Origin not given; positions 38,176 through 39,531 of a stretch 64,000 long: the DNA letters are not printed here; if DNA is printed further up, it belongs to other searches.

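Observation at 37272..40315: Deoxyhypusine synthase operon with a compact fold-III PLP decarboxylase and a DHH phosphoesterase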

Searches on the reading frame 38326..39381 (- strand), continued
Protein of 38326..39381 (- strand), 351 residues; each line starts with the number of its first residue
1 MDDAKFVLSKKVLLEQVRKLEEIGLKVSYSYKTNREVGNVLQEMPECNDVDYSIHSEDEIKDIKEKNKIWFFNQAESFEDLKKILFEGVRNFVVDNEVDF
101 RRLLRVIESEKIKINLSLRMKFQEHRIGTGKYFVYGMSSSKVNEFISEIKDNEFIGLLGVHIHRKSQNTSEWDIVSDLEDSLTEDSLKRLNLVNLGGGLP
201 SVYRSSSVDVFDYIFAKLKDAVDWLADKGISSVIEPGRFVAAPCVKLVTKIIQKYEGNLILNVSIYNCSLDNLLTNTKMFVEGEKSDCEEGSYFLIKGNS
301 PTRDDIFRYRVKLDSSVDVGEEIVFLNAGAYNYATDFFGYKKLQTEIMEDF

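Call 12: find_related_loci(query=window:38326-39381:-, collection=genome_contigs, flank=10000)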
Query window:38326-39381:- (351 aa) in genome_contigs; peptide patterns used: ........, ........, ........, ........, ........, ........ (x = any residue, [..] = any of these).
113 stretches matched a pattern; 61 encode a relative of the query (tblastn E <= 1e-3); 61 distinct loci.
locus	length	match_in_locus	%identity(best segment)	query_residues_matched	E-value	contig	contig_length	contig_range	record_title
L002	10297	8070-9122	69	1-351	1e-166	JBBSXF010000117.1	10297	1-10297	MAG: Nanoarchaeota archaeon isolate H41-bin124_1 H41_bin124_1_000000000117, whole genome shotgun sequence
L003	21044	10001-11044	69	4-351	3e-163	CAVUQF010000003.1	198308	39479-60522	MAG: uncultured Nanoarchaeota archaeon isolate MFD01689.bin.1.29 genome assembly, contig: contig_64605, whole genome sho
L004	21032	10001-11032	68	1-351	8e-162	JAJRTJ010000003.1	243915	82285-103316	MAG: archaeon isolate Dive96_bin1.432 k141_3801776, whole genome shotgun sequence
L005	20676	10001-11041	68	1-351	7e-162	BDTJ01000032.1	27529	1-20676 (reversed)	Archaeon BMS3Abin17 DNA, contig: NODE_13, whole genome shotgun sequence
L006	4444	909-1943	64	3-351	1e-154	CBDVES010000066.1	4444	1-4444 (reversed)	MAG TPA_asm: uncultured archaeon isolate SRR22302360_concoct_122 genome assembly, contig: ERZ25073602.10658, whole genom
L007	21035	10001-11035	66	1-347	4e-149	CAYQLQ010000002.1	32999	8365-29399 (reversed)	MAG TPA_asm: Candidatus Woesearchaeota archaeon isolate SRP178699_co2_505 genome assembly, contig: NODE_603_length_32999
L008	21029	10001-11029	65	3-351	8e-149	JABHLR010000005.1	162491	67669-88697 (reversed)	MAG: archaeon isolate SI037S2_bin49 k141_669449, whole genome shotgun sequence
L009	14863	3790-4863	63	3-351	2e-148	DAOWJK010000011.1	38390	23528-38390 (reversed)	MAG TPA_asm: Nanoarchaeota archaeon isolate CSMAG_2067 CSMAG_2067_k141_2072722_length_38390_cov_21.0000, whole genome sh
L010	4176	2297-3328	64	3-349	7e-152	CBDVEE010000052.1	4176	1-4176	MAG TPA_asm: uncultured archaeon isolate SRR22302353_concoct_106 genome assembly, contig: ERZ25073599.14693, whole genom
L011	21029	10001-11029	65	4-349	1e-147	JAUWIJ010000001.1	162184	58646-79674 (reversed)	MAG: archaeon isolate CSMAG_2291 CSMAG_2291_k127_3077829_length_162184_cov_60.1038, whole genome shotgun sequence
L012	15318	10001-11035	65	1-351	8e-148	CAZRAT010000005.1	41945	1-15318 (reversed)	MAG TPA_asm: Candidatus Woesearchaeota archaeon isolate binchicken_co243_184 genome assembly, contig: NODE_568_length_41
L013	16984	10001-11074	62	6-351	2e-147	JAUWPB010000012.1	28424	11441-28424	MAG: Nanoarchaeota archaeon isolate CSMAG_2465 CSMAG_2465_k141_1401227_length_28424_cov_44.6924, whole genome shotgun se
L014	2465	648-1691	64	1-351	6e-156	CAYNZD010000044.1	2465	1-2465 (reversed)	MAG TPA_asm: Candidatus Woesearchaeota archaeon isolate binchicken_co243_24 genome assembly, contig: NODE_47127_length_2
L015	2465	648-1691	64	1-351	6e-156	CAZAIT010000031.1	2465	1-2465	MAG TPA_asm: Candidatus Woesearchaeota archaeon isolate binchicken_co181_108 genome assembly, contig: NODE_108087_length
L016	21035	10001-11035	63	3-351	1e-146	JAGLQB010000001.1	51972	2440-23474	MAG: Candidatus Pacearchaeota archaeon isolate RS_8_33 ROV157_8.bin.33.fa_1, whole genome shotgun sequence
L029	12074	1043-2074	61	3-349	5e-141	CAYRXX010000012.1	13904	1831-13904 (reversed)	MAG TPA_asm: Candidatus Woesearchaeota archaeon isolate SRP128015_co1_280 genome assembly, contig: NODE_6637_length_1390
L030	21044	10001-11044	60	1-351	8e-141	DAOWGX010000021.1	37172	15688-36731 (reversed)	MAG TPA_asm: Nanoarchaeota archaeon isolate CSMAG_2002 CSMAG_2002_k141_1058695_length_37172_cov_12.0000, whole genome sh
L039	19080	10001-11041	60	1-351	1e-133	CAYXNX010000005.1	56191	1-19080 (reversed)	MAG TPA_asm: Candidatus Woesearchaeota archaeon isolate SRP252850_co1_133 genome assembly, contig: NODE_716_length_56191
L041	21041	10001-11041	59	6-349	2e-133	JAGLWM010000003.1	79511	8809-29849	MAG: Candidatus Pacearchaeota archaeon isolate RS_12_23 ZL285.bin.23.fa_3, whole genome shotgun sequence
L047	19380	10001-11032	58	3-349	2e-129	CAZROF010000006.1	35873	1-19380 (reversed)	MAG TPA_asm: Candidatus Woesearchaeota archaeon isolate SRP128015_co1_17 genome assembly, contig: NODE_1183_length_35873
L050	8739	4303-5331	56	1-351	8e-123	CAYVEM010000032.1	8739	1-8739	MAG TPA_asm: Candidatus Woesearchaeota archaeon isolate SRP092902_co1_24 genome assembly, contig: NODE_14673_length_8739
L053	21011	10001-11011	53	1-344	1e-118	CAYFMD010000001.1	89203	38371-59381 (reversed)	MAG TPA_asm: Candidatus Woesearchaeota archaeon isolate ERP019367_co1_16 genome assembly, contig: NODE_338_length_89203_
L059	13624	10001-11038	61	1-349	3e-140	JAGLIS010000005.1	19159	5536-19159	MAG: Candidatus Pacearchaeota archaeon isolate RS_3_14 ROV157_3.bin.14.fa_5, whole genome shotgun sequence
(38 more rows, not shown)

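Call 15: search_protein_representatives(protein=window:38326-39381:-)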
Query: 351 residues. Proteins with E-value up to 0.001 (for the whole library): 595; up to 1e-10: 133; up to 1e-30: 43. The best 150 are listed.
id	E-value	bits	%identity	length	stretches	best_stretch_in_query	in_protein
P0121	1.4e-120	419.0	59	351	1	3-347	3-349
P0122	5.0e-115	400.7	58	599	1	4-345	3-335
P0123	9.2e-109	380.1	67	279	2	4-151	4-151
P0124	1.9e-95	336.3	47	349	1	3-348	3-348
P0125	6.6e-86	305.0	61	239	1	120-348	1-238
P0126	5.0e-85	302.1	42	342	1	1-347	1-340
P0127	3.6e-80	286.1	50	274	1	4-273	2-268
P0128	6.5e-77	275.4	43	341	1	4-348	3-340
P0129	4.0e-76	272.8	41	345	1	6-348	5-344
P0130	8.2e-76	271.8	38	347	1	3-348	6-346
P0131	1.2e-70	254.9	44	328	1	4-347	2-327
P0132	8.8e-69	248.7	40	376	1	5-347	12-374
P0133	1.2e-68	248.3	65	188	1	4-192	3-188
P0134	5.6e-67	242.8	38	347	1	4-351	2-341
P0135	4.0e-64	233.4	47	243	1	108-348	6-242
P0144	7.2e-54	199.7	32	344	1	5-340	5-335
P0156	1.4e-32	129.7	30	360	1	6-343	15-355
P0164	6.8e-30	120.9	31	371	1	6-344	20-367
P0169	3.4e-26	108.7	32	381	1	6-347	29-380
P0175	1.0e-24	103.8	30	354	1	5-338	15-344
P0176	1.9e-24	103.0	31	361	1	6-342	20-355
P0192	2.4e-21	92.7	28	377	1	6-344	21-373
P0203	4.4e-19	85.3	29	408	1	2-343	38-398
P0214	9.1e-15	71.1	27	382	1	25-342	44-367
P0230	5.6e-13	65.2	26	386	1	7-341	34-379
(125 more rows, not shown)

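Call 17: search_protein_families(library=ncbifam, proteins=[P0126, P0144, P0156, P0164, P0169, P0176, P0192, P0203, P0214, P0230], max_evalue=0.001)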
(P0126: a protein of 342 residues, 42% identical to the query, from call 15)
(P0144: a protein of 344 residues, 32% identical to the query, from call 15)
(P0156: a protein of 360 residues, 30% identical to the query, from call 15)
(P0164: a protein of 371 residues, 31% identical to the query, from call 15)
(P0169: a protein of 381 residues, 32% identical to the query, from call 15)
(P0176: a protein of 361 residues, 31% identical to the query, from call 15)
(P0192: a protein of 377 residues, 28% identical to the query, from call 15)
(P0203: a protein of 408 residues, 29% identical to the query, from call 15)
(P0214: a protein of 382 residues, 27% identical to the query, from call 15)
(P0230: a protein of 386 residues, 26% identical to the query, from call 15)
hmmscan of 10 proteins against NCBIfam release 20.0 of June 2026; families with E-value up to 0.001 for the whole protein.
P0126 (342 aa): 5 families
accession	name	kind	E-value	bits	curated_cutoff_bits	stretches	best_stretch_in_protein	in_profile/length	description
TIGR01048.1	lysA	equivalog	1.1e-19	70.3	297.9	1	56-327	87-379/417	diaminopimelate decarboxylase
TIGR01047.1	nspC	equivalog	7e-10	37.9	409.05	1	64-325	71-341/380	carboxynorspermidine decarboxylase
NF006515.0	PRK08961.1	equivalog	9.5e-10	37.1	802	1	129-335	639-852/861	bifunctional aspartate kinase/diaminopimelate decarboxylase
TIGR03099.1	dCO2ase_PEP1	hypoth_equivalog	4.8e-06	25.9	478.45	0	61-248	91-290/398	pyridoxal-dependent decarboxylase, exosortase A system-associated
NF052544.1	OrLyDeCDokD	equivalog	0.00062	18.5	700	0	175-204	228-264/461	ornithine/lysine decarboxylase DokD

P0144 (344 aa): 4 families
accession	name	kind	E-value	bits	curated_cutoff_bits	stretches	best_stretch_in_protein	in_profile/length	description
TIGR01048.1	lysA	equivalog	4e-23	81.6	297.9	1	2-341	24-393/417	diaminopimelate decarboxylase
NF006515.0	PRK08961.1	equivalog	3.8e-10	38.4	802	1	122-329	631-843/861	bifunctional aspartate kinase/diaminopimelate decarboxylase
TIGR03099.1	dCO2ase_PEP1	hypoth_equivalog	3.7e-09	36.1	478.45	1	2-330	24-382/398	pyridoxal-dependent decarboxylase, exosortase A system-associated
TIGR01047.1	nspC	equivalog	4.2e-05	22.2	409.05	1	156-287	161-290/380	carboxynorspermidine decarboxylase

P0156 (360 aa): 5 families
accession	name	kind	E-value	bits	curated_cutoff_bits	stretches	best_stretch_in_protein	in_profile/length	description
TIGR01048.1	lysA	equivalog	4.8e-29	101.1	297.9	1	4-345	17-378/417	diaminopimelate decarboxylase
NF006515.0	PRK08961.1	equivalog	2.8e-20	71.9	802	1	9-344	500-841/861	bifunctional aspartate kinase/diaminopimelate decarboxylase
TIGR03099.1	dCO2ase_PEP1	hypoth_equivalog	1.3e-15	57.4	478.45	1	9-344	22-379/398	pyridoxal-dependent decarboxylase, exosortase A system-associated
TIGR01047.1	nspC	equivalog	7.5e-07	27.9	409.05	1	101-343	99-340/380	carboxynorspermidine decarboxylase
NF041039.1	FslC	exception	0.00013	20.9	500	0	232-352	281-396/418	rhizoferrin biosystnesis N-citrylornithine decarboxylase FslC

P0164 (371 aa): 8 families
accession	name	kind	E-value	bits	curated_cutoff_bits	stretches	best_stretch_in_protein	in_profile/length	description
TIGR01048.1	lysA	equivalog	1.9e-52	178.2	297.9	1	9-357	17-379/417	diaminopimelate decarboxylase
TIGR03099.1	dCO2ase_PEP1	hypoth_equivalog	4.3e-35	121.5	478.45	1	13-358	21-382/398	pyridoxal-dependent decarboxylase, exosortase A system-associated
NF006515.0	PRK08961.1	equivalog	1.3e-21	76.4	802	1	12-357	498-843/861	bifunctional aspartate kinase/diaminopimelate decarboxylase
NF052544.1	OrLyDeCDokD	equivalog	1.5e-17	63.4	700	1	9-281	34-325/461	ornithine/lysine decarboxylase DokD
NF041039.1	FslC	exception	1.4e-13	50.4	500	1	6-368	17-401/418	rhizoferrin biosystnesis N-citrylornithine decarboxylase FslC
TIGR01273.1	speA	equivalog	2.6e-11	42.7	624.1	1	112-279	169-352/624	arginine decarboxylase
NF003763.0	PRK05354.1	equivalog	2.9e-11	42.6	369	1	111-276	176-357/636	biosynthetic arginine decarboxylase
TIGR01047.1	nspC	equivalog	6.7e-07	28.1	409.05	1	16-307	2-282/380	carboxynorspermidine decarboxylase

P0169 (381 aa): 7 families
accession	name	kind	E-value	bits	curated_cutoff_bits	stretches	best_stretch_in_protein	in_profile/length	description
TIGR01048.1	lysA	equivalog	3e-46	157.8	297.9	1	22-366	21-378/417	diaminopimelate decarboxylase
NF006515.0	PRK08961.1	equivalog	9.3e-22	76.8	802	1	55-366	529-842/861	bifunctional aspartate kinase/diaminopimelate decarboxylase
TIGR03099.1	dCO2ase_PEP1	hypoth_equivalog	3e-21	76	478.45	1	26-368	25-382/398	pyridoxal-dependent decarboxylase, exosortase A system-associated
NF052544.1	OrLyDeCDokD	equivalog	1.7e-13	50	700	1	7-367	19-421/461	ornithine/lysine decarboxylase DokD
NF003763.0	PRK05354.1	equivalog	4.4e-08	32.1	369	1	173-292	238-365/636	biosynthetic arginine decarboxylase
TIGR01273.1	speA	equivalog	6.4e-08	31.5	624.1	1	169-292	226-357/624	arginine decarboxylase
NF041039.1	FslC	exception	1.8e-05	23.7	500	0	255-373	276-396/418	rhizoferrin biosystnesis N-citrylornithine decarboxylase FslC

P0176 (361 aa): 7 families
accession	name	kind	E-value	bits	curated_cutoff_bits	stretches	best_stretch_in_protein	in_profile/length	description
TIGR01048.1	lysA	equivalog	3.2e-43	147.8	297.9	1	3-347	11-379/417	diaminopimelate decarboxylase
TIGR03099.1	dCO2ase_PEP1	hypoth_equivalog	9.8e-24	84.1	478.45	1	13-347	21-381/398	pyridoxal-dependent decarboxylase, exosortase A system-associated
NF006515.0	PRK08961.1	equivalog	2e-21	75.7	802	1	14-346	500-842/861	bifunctional aspartate kinase/diaminopimelate decarboxylase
NF052544.1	OrLyDeCDokD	equivalog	8.2e-09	34.6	700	1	9-272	34-325/461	ornithine/lysine decarboxylase DokD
NF003763.0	PRK05354.1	equivalog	1.5e-08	33.6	369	1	141-270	219-360/636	biosynthetic arginine decarboxylase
TIGR01047.1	nspC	equivalog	4.5e-07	28.7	409.05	1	187-345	175-341/380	carboxynorspermidine decarboxylase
TIGR01273.1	speA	equivalog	1.1e-06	27.5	624.1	1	151-266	224-348/624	arginine decarboxylase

P0192 (377 aa): 7 families
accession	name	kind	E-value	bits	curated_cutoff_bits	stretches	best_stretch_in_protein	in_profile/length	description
TIGR01048.1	lysA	equivalog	1.4e-52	178.7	297.9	1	15-376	22-394/417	diaminopimelate decarboxylase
TIGR03099.1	dCO2ase_PEP1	hypoth_equivalog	7.7e-31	107.5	478.45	1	16-364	23-383/398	pyridoxal-dependent decarboxylase, exosortase A system-associated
NF006515.0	PRK08961.1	equivalog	5.4e-30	104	802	1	15-362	500-842/861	bifunctional aspartate kinase/diaminopimelate decarboxylase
NF052544.1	OrLyDeCDokD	equivalog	3.6e-13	48.9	700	1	16-280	40-325/461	ornithine/lysine decarboxylase DokD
NF041039.1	FslC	exception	1.7e-12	46.9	500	1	18-377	28-403/418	rhizoferrin biosystnesis N-citrylornithine decarboxylase FslC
NF003763.0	PRK05354.1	equivalog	5.1e-07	28.6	369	1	150-280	219-362/636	biosynthetic arginine decarboxylase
TIGR01273.1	speA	equivalog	0.00021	19.9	624.1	1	150-278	211-352/624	arginine decarboxylase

P0203 (408 aa): 10 families
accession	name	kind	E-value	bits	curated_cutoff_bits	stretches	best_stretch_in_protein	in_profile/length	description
TIGR01048.1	lysA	equivalog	2.7e-50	171.1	297.9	1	18-390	4-380/417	diaminopimelate decarboxylase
TIGR03099.1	dCO2ase_PEP1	hypoth_equivalog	5.9e-34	117.8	478.45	1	20-390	5-382/398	pyridoxal-dependent decarboxylase, exosortase A system-associated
NF052544.1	OrLyDeCDokD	equivalog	1.4e-28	99.7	700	1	19-306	22-326/461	ornithine/lysine decarboxylase DokD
NF041039.1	FslC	exception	3.8e-21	75.4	500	1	36-390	25-389/418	rhizoferrin biosystnesis N-citrylornithine decarboxylase FslC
NF006515.0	PRK08961.1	equivalog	5.7e-20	70.9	802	1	38-389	502-843/861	bifunctional aspartate kinase/diaminopimelate decarboxylase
NF003763.0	PRK05354.1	equivalog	3.1e-18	65.7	369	1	59-323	93-380/636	biosynthetic arginine decarboxylase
TIGR01273.1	speA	equivalog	2.2e-14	52.9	624.1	1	58-328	85-379/624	arginine decarboxylase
TIGR01047.1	nspC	equivalog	7.2e-10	37.9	409.05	1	37-387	1-341/380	carboxynorspermidine decarboxylase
TIGR00492.1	alr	equivalog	3e-05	23.1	168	1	47-239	10-196/369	alanine racemase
TIGR00044.1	TIGR00044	hypoth_equivalog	9.1e-05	22.2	106.25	1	89-234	54-192/229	YggS family pyridoxal phosphate-dependent enzyme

P0214 (382 aa): 8 families
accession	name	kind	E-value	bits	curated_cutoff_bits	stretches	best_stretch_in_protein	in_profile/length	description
TIGR01048.1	lysA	equivalog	4.4e-42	144.1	297.9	1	3-378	12-400/417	diaminopimelate decarboxylase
NF006515.0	PRK08961.1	equivalog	1.1e-27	96.4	802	1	73-374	558-860/861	bifunctional aspartate kinase/diaminopimelate decarboxylase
TIGR03099.1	dCO2ase_PEP1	hypoth_equivalog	3.2e-21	75.9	478.45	1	2-362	10-387/398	pyridoxal-dependent decarboxylase, exosortase A system-associated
TIGR01047.1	nspC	equivalog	1e-18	67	409.05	1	26-373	13-359/380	carboxynorspermidine decarboxylase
NF041039.1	FslC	exception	1.6e-15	56.9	500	1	9-363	21-394/418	rhizoferrin biosystnesis N-citrylornithine decarboxylase FslC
NF052544.1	OrLyDeCDokD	equivalog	1.9e-13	49.8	700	1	3-277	29-338/461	ornithine/lysine decarboxylase DokD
NF003763.0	PRK05354.1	equivalog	1.8e-10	40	369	1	95-225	161-299/636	biosynthetic arginine decarboxylase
TIGR01273.1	speA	equivalog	4.8e-08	31.9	624.1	1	97-224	155-290/624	arginine decarboxylase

P0230 (386 aa): 8 families
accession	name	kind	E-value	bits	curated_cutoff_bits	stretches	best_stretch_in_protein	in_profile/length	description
TIGR01048.1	lysA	equivalog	7e-40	136.8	297.9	1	29-378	24-387/417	diaminopimelate decarboxylase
TIGR03099.1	dCO2ase_PEP1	hypoth_equivalog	5.9e-22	78.3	478.45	1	28-369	23-380/398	pyridoxal-dependent decarboxylase, exosortase A system-associated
NF006515.0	PRK08961.1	equivalog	8.8e-20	70.3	802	1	27-379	500-852/861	bifunctional aspartate kinase/diaminopimelate decarboxylase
NF052544.1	OrLyDeCDokD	equivalog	3e-16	59.1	700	1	28-369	40-420/461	ornithine/lysine decarboxylase DokD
NF041039.1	FslC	exception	4.3e-12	45.6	500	1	33-373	42-391/418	rhizoferrin biosystnesis N-citrylornithine decarboxylase FslC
NF003763.0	PRK05354.1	equivalog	6.4e-10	38.2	369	1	55-283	100-356/636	biosynthetic arginine decarboxylase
TIGR01273.1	speA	equivalog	7e-07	28.1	624.1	1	55-283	93-348/624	arginine decarboxylase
TIGR00492.1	alr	equivalog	0.00051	19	168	1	65-155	43-131/369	alanine racemase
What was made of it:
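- Some distant family members have weak nspC hits of 22-67 bits (call 17).
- Tried and rejected: None reaches any cutoff, so no name can be transferred (call 17).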

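Call 24: search_protein_families(library=ncbifam, proteins=[L029:2074-2817:+, L030:8319-9065:+, L050:6843-7580:+, L053:11964-12719:+, L041:11041-11790:+], max_evalue=0.001)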
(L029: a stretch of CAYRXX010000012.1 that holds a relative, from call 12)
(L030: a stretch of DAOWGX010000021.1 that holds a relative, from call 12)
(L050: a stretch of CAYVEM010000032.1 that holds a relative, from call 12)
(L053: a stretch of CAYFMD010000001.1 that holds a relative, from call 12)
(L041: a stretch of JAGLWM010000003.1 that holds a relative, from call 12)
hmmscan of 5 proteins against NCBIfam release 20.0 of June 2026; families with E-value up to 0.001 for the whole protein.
L029:2074-2817:+ (247 aa): 4 families
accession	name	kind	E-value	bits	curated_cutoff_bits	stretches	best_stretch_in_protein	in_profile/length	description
TIGR01230.1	agmatinase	equivalog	2.7e-35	122.3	174.3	1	34-241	67-273/275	agmatinase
NF002564.0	PRK02190.1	subfamily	1.3e-33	116.5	302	1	34-226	90-281/307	agmatinase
TIGR01227.1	hutG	equivalog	1e-24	87.4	229.15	1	17-241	61-302/307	formimidoylglutamase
TIGR01229.1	rocF_arginase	equivalog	7.1e-24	84.7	227.6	2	121-242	166-292/300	arginase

L030:8319-9065:+ (248 aa): 5 families
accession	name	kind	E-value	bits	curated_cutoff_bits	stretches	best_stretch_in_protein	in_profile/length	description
TIGR01230.1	agmatinase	equivalog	1.2e-27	97.3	174.3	1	36-241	62-270/275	agmatinase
NF002564.0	PRK02190.1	subfamily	6e-27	94.6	302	1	41-235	90-289/307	agmatinase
TIGR01229.1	rocF_arginase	equivalog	9.9e-26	90.8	227.6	2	121-241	160-292/300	arginase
TIGR01227.1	hutG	equivalog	4.5e-20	72.1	229.15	1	41-243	85-305/307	formimidoylglutamase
NF010347.0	PRK13775.1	equivalog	2.3e-06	27.1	381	1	64-240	125-320/331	formimidoylglutamase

L050:6843-7580:+ (245 aa): 5 families
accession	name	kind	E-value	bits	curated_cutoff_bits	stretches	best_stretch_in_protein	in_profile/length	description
TIGR01229.1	rocF_arginase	equivalog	2.2e-30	106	227.6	1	110-243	159-298/300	arginase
NF002564.0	PRK02190.1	subfamily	6e-26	91.3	302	1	51-240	108-298/307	agmatinase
TIGR01230.1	agmatinase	equivalog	1.4e-25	90.5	174.3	1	50-240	84-273/275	agmatinase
TIGR01227.1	hutG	equivalog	2.4e-25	89.4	229.15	1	43-237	95-303/307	formimidoylglutamase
NF010347.0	PRK13775.1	equivalog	2.2e-06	27.2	381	1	151-233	235-317/331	formimidoylglutamase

L053:11964-12719:+ (251 aa): 5 families
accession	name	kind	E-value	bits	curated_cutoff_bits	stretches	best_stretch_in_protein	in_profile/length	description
TIGR01229.1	rocF_arginase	equivalog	2.2e-24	86.4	227.6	1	107-245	157-293/300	arginase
TIGR01227.1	hutG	equivalog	2.3e-22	79.6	229.15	1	57-243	111-302/307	formimidoylglutamase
NF002564.0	PRK02190.1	subfamily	4.4e-21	75.3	302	1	56-242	115-293/307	agmatinase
TIGR01230.1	agmatinase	equivalog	3.7e-18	66.1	174.3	1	52-235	88-261/275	agmatinase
NF010347.0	PRK13775.1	equivalog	1e-05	25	381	1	161-237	238-314/331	formimidoylglutamase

L041:11041-11790:+ (249 aa): 5 families
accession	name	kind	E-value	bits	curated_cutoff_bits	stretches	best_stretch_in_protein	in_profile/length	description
TIGR01230.1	agmatinase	equivalog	3.5e-38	131.8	174.3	1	39-244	72-272/275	agmatinase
NF002564.0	PRK02190.1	subfamily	1e-34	120.1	302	1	34-227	90-282/307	agmatinase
TIGR01227.1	hutG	equivalog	1.2e-29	103.5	229.15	1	34-245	85-306/307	formimidoylglutamase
TIGR01229.1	rocF_arginase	equivalog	2e-29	102.9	227.6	2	121-242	166-292/300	arginase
NF010347.0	PRK13775.1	equivalog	9.1e-07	28.4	381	1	33-241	99-320/331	formimidoylglutamase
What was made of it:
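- On Agmatinase/ureohydrolase (PF00491), partner in related loci only: TIGR01230 scores 66-132 bits against 174.3, and the arginase model scores similarly (call 24).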
